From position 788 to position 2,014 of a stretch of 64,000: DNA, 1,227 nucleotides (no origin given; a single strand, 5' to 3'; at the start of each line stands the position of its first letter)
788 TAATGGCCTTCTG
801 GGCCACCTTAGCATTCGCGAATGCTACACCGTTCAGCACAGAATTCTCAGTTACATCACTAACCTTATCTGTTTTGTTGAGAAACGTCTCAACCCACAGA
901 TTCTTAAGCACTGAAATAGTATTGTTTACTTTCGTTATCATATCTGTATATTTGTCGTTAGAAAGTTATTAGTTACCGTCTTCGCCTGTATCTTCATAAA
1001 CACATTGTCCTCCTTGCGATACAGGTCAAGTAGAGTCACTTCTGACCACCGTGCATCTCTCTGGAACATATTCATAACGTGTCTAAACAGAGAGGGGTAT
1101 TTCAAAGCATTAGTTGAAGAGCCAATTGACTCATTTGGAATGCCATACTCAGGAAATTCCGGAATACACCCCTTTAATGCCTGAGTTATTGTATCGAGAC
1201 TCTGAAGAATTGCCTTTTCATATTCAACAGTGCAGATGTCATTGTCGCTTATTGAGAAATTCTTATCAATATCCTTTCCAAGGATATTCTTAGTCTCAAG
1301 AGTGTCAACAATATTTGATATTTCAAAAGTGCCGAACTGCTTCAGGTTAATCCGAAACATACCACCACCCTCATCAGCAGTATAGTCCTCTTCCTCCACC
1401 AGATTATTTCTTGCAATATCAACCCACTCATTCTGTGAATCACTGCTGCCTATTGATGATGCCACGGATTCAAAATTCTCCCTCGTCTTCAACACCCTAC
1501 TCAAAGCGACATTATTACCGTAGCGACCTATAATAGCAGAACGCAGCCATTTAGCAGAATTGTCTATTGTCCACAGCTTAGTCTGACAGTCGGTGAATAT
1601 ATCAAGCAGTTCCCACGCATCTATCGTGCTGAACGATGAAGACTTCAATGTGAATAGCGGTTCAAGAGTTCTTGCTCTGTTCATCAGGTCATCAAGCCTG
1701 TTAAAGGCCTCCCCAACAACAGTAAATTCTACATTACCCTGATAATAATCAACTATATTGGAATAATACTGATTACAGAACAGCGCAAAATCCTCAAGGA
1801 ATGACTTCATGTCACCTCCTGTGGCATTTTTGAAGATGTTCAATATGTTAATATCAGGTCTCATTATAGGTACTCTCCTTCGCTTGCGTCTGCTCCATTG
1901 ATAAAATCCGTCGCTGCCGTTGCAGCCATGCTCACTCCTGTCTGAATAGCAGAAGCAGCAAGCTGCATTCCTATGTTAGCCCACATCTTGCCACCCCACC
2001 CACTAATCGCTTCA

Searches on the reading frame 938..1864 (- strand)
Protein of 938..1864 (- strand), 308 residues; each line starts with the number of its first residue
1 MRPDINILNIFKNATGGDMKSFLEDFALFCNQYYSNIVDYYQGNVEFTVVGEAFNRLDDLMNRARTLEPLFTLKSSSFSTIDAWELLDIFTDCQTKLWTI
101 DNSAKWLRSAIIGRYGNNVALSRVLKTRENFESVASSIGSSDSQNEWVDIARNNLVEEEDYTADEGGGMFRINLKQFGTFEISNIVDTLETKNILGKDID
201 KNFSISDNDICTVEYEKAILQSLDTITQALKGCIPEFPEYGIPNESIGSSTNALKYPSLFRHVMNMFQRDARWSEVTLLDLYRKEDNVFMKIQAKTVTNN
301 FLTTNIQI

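Call 77: find_encoding_contigs(protein=window:938-1864:-, flank=10000, max_places=3)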
Protein window:938-1864:- (308 aa): 3 contigs read that carry it; 2 places shown.
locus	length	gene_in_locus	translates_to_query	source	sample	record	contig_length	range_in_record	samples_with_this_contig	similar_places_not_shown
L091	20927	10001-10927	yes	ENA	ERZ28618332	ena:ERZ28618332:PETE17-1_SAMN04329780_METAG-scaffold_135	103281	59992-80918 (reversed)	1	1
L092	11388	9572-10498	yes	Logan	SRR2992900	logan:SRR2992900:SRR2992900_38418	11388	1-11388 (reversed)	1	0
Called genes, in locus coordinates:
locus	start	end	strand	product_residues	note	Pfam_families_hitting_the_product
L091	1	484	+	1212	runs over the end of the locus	PF09479:Flg_new (faint), PF18998:Flg_new_2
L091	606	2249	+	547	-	-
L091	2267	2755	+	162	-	PF26461:Phi812_tail_tube (faint)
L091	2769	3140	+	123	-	-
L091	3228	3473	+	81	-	-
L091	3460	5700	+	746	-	-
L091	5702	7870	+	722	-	-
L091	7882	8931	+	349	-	-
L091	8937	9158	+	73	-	-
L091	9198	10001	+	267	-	PF23980:Phage_tail_tube_init (weak)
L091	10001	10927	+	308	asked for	-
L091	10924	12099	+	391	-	PF04865:Baseplate_J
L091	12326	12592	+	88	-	PF18925:DUF5675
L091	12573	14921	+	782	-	PF18998:Flg_new_2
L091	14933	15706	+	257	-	-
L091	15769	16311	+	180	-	PF25641:Head_fiber_dimeric, PF18998:Flg_new_2 (faint)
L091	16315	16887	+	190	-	-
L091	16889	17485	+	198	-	-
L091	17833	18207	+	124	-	-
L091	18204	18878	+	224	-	PF00929:RNase_T (weak)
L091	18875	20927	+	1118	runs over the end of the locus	PF05203:Hom_end_hint, PF14890:Intein_splicing (weak), PF14528:LAGLIDADG_3, PF17289:Terminase_6C (weak)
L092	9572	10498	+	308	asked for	-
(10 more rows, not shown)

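Call 79: search_protein_families(library=pfam, proteins=[L091:12573-14921:+], max_evalue=1)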
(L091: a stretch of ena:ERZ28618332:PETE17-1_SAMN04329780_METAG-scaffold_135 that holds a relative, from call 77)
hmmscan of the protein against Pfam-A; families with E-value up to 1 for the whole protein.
L091:12573-14921:+ (782 aa): 4 families
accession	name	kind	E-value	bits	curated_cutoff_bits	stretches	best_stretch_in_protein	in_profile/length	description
PF18998.6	Flg_new_2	-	2.2e-08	34.4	23.6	1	660-720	11-71/73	Divergent InlB B-repeat domain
PF13620.12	CarboxypepD_reg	-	0.00079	20.2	32.3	1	579-643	9-81/82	Carboxypeptidase regulatory-like domain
PF19407.5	DUF5979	-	0.041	15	25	1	614-674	21-80/104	Domain of unknown function (DUF5979)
PF02369.22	Big_1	-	0.16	12.5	34.9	0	581-623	29-79/93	Bacterial Ig-like domain (group 1)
